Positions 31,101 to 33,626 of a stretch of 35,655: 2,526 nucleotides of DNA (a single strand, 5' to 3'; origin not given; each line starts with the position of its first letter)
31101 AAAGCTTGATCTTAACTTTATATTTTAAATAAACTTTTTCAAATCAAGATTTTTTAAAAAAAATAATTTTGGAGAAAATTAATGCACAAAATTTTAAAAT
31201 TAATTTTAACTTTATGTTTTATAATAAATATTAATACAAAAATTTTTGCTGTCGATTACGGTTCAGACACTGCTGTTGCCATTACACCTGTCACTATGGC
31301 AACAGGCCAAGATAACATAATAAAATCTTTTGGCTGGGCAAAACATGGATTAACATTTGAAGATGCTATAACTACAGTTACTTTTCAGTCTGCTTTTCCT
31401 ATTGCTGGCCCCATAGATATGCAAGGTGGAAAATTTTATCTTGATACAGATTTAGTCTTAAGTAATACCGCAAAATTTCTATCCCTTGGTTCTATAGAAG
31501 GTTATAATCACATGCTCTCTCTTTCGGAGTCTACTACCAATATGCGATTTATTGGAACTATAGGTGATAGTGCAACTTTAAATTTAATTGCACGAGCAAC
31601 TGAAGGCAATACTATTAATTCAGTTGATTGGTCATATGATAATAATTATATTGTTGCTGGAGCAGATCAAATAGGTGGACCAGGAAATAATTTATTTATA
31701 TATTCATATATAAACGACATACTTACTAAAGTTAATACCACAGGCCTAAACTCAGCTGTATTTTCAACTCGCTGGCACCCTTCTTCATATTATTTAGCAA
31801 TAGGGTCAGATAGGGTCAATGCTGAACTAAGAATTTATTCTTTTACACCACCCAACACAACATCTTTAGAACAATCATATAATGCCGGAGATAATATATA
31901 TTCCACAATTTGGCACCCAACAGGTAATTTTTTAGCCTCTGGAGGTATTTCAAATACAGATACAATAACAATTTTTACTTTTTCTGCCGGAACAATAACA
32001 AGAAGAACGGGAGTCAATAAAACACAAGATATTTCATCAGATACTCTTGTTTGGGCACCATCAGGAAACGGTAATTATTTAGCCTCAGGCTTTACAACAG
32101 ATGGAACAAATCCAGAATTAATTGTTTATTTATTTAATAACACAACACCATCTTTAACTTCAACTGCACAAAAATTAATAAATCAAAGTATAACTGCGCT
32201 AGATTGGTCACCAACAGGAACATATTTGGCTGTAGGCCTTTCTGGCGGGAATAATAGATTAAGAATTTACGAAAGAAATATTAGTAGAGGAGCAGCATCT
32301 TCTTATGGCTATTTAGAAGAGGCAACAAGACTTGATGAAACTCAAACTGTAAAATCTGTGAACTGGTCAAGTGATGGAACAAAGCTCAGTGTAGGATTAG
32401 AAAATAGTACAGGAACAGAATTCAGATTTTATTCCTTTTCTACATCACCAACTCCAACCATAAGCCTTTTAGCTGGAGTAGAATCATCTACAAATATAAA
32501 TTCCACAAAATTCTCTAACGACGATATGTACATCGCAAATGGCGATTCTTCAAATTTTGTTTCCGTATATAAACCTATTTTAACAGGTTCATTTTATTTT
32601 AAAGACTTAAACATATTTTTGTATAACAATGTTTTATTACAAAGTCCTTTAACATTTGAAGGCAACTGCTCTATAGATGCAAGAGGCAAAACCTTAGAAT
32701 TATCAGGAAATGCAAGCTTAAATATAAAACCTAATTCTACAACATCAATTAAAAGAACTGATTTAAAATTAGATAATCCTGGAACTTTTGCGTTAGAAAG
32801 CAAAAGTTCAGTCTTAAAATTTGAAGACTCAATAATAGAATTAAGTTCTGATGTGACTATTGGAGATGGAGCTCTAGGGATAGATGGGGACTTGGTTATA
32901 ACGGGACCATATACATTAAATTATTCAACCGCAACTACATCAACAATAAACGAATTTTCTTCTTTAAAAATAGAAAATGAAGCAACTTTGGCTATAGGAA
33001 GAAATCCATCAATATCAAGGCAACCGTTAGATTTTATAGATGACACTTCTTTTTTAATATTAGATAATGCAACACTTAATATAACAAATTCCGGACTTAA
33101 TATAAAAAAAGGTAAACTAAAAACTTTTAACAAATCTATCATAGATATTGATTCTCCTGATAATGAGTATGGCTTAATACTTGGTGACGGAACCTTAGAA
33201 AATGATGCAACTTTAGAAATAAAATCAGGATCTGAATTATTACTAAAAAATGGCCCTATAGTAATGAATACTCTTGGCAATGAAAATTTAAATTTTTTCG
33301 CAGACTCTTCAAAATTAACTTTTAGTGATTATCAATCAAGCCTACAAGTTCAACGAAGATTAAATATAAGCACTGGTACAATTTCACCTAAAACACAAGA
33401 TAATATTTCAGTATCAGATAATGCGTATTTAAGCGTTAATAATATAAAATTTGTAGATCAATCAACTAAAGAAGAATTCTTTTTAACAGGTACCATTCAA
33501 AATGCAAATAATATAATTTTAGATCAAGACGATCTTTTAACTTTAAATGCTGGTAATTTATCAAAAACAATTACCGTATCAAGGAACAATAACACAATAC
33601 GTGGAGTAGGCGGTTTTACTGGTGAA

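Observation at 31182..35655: Unlisted giant ORF (at least 1,491 codons, open at the window edge) encoding a secreted propeller-plus-repeat-array protein of no family I can name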

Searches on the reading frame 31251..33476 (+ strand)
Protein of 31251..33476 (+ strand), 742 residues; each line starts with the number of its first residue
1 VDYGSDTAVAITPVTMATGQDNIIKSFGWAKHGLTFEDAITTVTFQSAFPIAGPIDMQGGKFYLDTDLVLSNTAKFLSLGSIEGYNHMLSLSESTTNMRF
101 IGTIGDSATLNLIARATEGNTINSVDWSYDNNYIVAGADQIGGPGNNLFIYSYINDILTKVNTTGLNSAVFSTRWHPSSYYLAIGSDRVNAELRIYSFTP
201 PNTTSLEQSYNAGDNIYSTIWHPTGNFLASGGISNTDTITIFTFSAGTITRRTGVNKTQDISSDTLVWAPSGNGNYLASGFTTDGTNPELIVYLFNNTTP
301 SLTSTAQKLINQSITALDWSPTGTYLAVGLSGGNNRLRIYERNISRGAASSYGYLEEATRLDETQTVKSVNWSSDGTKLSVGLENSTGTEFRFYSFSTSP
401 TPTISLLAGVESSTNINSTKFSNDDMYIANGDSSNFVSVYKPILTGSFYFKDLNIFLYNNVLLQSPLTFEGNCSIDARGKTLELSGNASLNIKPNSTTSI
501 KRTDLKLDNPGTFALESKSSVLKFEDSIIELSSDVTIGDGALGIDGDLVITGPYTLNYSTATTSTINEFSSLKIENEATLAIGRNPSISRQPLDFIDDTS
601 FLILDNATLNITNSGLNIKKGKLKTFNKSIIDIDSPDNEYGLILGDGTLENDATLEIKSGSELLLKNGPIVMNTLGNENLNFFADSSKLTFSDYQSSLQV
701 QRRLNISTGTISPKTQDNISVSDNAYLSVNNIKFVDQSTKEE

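Call 46: find_homologous_proteins(query=A3, max_evalue=1e-10)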
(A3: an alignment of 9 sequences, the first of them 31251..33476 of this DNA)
Query A3 (9 sequences) (742 aa, profile of the alignment): 32 proteins with E <= 1e-10 among 8000 candidates.
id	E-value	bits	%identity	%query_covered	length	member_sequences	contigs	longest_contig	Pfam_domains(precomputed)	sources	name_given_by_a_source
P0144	3.0e-216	738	31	90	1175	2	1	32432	PF25174.2,PF24814.2,PF23381.2,PF23383.2,PF12894.14,PF25175.2,PF24817.2,PF23389.2,PF08662.18,PF24807.2,PF00400.39,PF23414.2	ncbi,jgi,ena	-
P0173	7.5e-178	611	32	90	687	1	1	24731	PF25174.2,PF24814.2,PF23381.2,PF23383.2,PF12894.14,PF04762.19,PF25175.2,PF24817.2,PF23389.2,PF08662.18,PF24807.2,PF26550.2,PF25460.2,PF00400.39,PF23414.2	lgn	-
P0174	3.4e-174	599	32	91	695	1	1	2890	PF10647.16,PF23775.2,PF25174.2,PF24814.2,PF23381.2,PF25173.2,PF23383.2,PF12894.14,PF04762.19,PF25175.2,PF24817.2,PF24796.2,PF23389.2,PF08662.18,PF24807.2,PF26550.2,PF25460.2,PF00400.39,PF04053.21,PF23414.2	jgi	-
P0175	7.4e-167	575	30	90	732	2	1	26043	PF23389.2,PF25174.2,PF24814.2,PF23381.2,PF12894.14,PF04762.19,PF24807.2,PF26550.2,PF24817.2,PF00400.39,PF23414.2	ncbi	-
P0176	1.2e-164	568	29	95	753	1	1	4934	PF25174.2,PF24814.2,PF23381.2,PF23383.2,PF12894.14,PF04762.19,PF24817.2,PF23389.2,PF24797.2,PF08662.18,PF24807.2,PF26550.2,PF00400.39,PF23414.2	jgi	-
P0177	4.6e-163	562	29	84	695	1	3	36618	PF23775.2,PF25174.2,PF24814.2,PF23381.2,PF23383.2,PF12894.14,PF24817.2,PF23389.2,PF24797.2,PF08662.18,PF24807.2,PF26550.2,PF25460.2,PF00400.39,PF23414.2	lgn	-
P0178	3.1e-159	550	31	90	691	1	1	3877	PF25174.2,PF24814.2,PF23381.2,PF25173.2,PF23383.2,PF12894.14,PF04762.19,PF24817.2,PF23389.2,PF10282.16,PF24797.2,PF08662.18,PF24807.2,PF26550.2,PF25460.2,PF00400.39,PF23414.2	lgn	-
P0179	7.0e-156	539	30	85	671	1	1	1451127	PF25174.2,PF24814.2,PF23381.2,PF23383.2,PF12894.14,PF04762.19,PF25175.2,PF24817.2,PF23389.2,PF24807.2,PF25460.2,PF00400.39,PF23414.2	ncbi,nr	ncbi:hypothetical protein IPF37_01035 [bacterium]|nr:MAG: hypothetical protein IPF37_01035 [bacteriu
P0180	1.8e-155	537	28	89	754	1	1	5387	PF25174.2,PF24814.2,PF23381.2,PF23383.2,PF12894.14,PF24807.2,PF25175.2,PF26550.2,PF24817.2,PF00400.39,PF23414.2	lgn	-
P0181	5.9e-155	536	30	90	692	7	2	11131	PF10282.16,PF25174.2,PF23381.2,PF12894.14,PF24807.2,PF25175.2,PF26550.2,PF24817.2,PF00400.39,PF23414.2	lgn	-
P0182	2.9e-154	533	28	93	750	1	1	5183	PF23775.2,PF25174.2,PF24814.2,PF23381.2,PF23383.2,PF12894.14,PF25175.2,PF24817.2,PF23389.2,PF24807.2,PF26550.2,PF25460.2,PF00400.39,PF23414.2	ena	-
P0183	2.9e-153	530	29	94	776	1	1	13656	PF25174.2,PF24814.2,PF23381.2,PF23383.2,PF12894.14,PF04762.19,PF25175.2,PF24817.2,PF24796.2,PF23389.2,PF08662.18,PF24807.2,PF26550.2,PF25460.2,PF00400.39,PF23414.2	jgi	jgi:WD40 repeat protein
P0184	7.7e-149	515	31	84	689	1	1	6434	PF25174.2,PF24814.2,PF23381.2,PF23383.2,PF12894.14,PF04762.19,PF24817.2,PF23389.2,PF08662.18,PF24807.2,PF26550.2,PF25460.2,PF00400.39,PF23414.2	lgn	-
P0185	4.5e-148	513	29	95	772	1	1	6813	PF25174.2,PF23381.2,PF23383.2,PF12894.14,PF04762.19,PF24817.2,PF23389.2,PF08662.18,PF24807.2,PF26550.2,PF00400.39,PF23414.2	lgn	-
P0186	1.1e-143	498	30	90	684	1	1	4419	PF23389.2,PF23775.2,PF25174.2,PF24814.2,PF23381.2,PF23383.2,PF12894.14,PF24807.2,PF24817.2,PF00400.39,PF23414.2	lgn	-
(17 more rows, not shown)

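Call 60: predict_structure(alignment_id=A4)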
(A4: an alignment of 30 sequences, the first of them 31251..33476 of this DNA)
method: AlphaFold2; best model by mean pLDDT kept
length: 742 residues; sequences in the alignment: 30
mean_pLDDT: 88.7   pTM: 0.86
mean pLDDT of the five models: 88.7, 88.6, 88.5, 87.4, 86.6
residues with pLDDT >= 90: 454; 70-90: 237; 50-70: 41; < 50: 10
segments of 3 or more residues with pLDDT < 50: 587-589, 739-742
pLDDT, mean of each block of 10 residues (from residue 1): 80 78 88 89 92 89 94 86 95 86 69 86 95 92 73 90 88 96 83 92 93 90 96 84 94 88 93 92 88 91 92 95 95 92 67 83 92 96 89 91 91 91 96 91 84 95 92 96 90 95 91 87 97 88 96 90 90 97 64 90 97 83 96 73 89 94 93 88 93 88 90 87 88 67 30
secondary structure, 60 per line:
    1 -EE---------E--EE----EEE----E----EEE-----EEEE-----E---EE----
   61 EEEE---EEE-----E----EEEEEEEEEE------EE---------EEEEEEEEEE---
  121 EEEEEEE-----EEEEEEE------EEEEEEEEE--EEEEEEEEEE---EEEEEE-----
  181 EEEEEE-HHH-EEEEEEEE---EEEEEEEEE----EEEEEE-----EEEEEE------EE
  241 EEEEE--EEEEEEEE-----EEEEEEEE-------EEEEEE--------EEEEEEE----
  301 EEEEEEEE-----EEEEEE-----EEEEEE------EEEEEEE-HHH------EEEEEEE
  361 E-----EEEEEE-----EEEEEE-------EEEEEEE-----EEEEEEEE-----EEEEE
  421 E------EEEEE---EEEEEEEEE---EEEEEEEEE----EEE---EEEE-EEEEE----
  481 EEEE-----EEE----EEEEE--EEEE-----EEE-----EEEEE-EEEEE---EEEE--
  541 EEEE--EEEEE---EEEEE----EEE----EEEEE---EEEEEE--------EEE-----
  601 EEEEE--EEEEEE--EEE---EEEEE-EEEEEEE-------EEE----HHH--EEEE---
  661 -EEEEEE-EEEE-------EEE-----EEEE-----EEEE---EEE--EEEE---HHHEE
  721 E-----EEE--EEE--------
elements in order (helices of 4 or more, strands of 3 or more residues): E22-24 E34-36 E42-45 E61-64 E68-70 E81-90 E108-117 E121-127 E133-139 E146-154 E157-166 E170-175 E181-186 E192-199 E203-211 E216-221 E227-232 E239-245 E248-255 E261-268 E276-281 E290-296 E301-308 E314-319 E325-330 E337-343 E354-361 E367-372 E378-383 E391-397 E403-410 E416-421 E428-432 E436-444 E448-456 E461-463 E467-470 E472-476 E481-484 E490-492 E497-501 E504-507 E513-515 E521-525 E527-531 E535-538 E541-544 E547-551 E555-559 E564-566 E571-575 E579-584 E593-595 E601-605 E608-613 E616-618 E622-626 E628-634 E642-644 E654-657 E662-667 E669-672 E680-682 E688-691 E697-700 E704-706 E709-712 E719-721 E727-729 E732-734

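Call 63: fold_search(model_id=the predicted structure, library=pdb)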
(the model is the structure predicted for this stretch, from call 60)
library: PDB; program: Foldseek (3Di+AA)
matches with E <= 10: 1842; with E <= 0.001: 1618
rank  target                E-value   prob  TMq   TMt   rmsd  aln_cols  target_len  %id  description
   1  6tbl_F                6.5e-15  1.00  0.40  0.85   2.8       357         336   15  Crystal structure of MMS19(CTD)-CIAO1-CIAO2B CIA targeting complex (released 2020-07-29)
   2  6tbl_E                1.8e-14  1.00  0.39  0.84   2.8       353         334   16  Crystal structure of MMS19(CTD)-CIAO1-CIAO2B CIA targeting complex (released 2020-07-29)
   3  3fm0                  3.6e-14  1.00  0.38  0.84   2.8       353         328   19  Crystal structure of WD40 protein Ciao1 (released 2009-02-10)
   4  2ce8_A                5.7e-14  1.00  0.35  0.73   3.9       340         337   17  An EH1 peptide bound to the Groucho-TLE WD40 domain. (released 2006-06-14)
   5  2ce9_D                6.0e-14  1.00  0.35  0.75   3.6       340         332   16  A WRPW peptide bound to the Groucho-TLE WD40 domain. (released 2006-06-14)
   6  8iw4_B                1.5e-13  1.00  0.35  0.81   4.0       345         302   16  Cryo-EM structure of the SPE-bound mTAAR9-Gs complex (released 2023-05-31)
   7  5ndw_sR               1.8e-13  1.00  0.36  0.81   3.6       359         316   14  Crystal structure of aminoglycoside TC007 bound to the yeast 80S ribosome (released 2017-12-13)
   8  3jcm_B                2.2e-13  1.00  0.35  0.59   3.7       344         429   16  Cryo-EM structure of the spliceosomal U4/U6.U5 tri-snRNP (released 2016-02-24)
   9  9p86_B                3.2e-13  1.00  0.35  0.72   5.1       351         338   18  NTSR1-G11-NTS(8-13) Complex in the Canonical, AHD Open State (C-Open-Apo) (released 2026-03-25)
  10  7dhi_B                3.8e-13  1.00  0.35  0.73   4.2       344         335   17  Cryo-EM structure of the partial agonist salbutamol-bound beta2 adrenergic receptor-Gs protein complex. (released 2020-12-16)
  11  5lyb_SR               3.8e-13  1.00  0.36  0.79   4.0       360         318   15  Crystal structure of the S.cerevisiae 80S ribosome in complex with the A-site bound aminoacyl-tRNA analog ACCPmn (released 2016-11-23)
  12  5ndg_sR               4.2e-13  1.00  0.36  0.80   3.5       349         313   15  Crystal structure of geneticin (G418) bound to the yeast 80S ribosome (released 2017-12-13)
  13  3frx_D                4.2e-13  1.00  0.36  0.80   3.6       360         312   15  Crystal Structure of the Yeast Orthologue of RACK1, Asc1. (released 2009-02-17)
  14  8wca_B                4.7e-13  1.00  0.35  0.74   5.0       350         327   19  Cryo-EM structure of the PEA-bound hTAAR1-Gs complex (released 2023-12-27)
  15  9p80_B                5.4e-13  1.00  0.35  0.73   5.0       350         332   18  NTSR1-Gi-NTS(8-13) Complex in the Non-Canonical, AHD Open State (NC-Open-Apo) (released 2026-03-25)
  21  5yzv_C                9.0e-13  1.00  0.34  0.82   4.1       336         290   17  Biophysical and structural characterization of the thermostable WD40 domain of a prokaryotic protein, Thermomonospora  (released 2018-10-03)
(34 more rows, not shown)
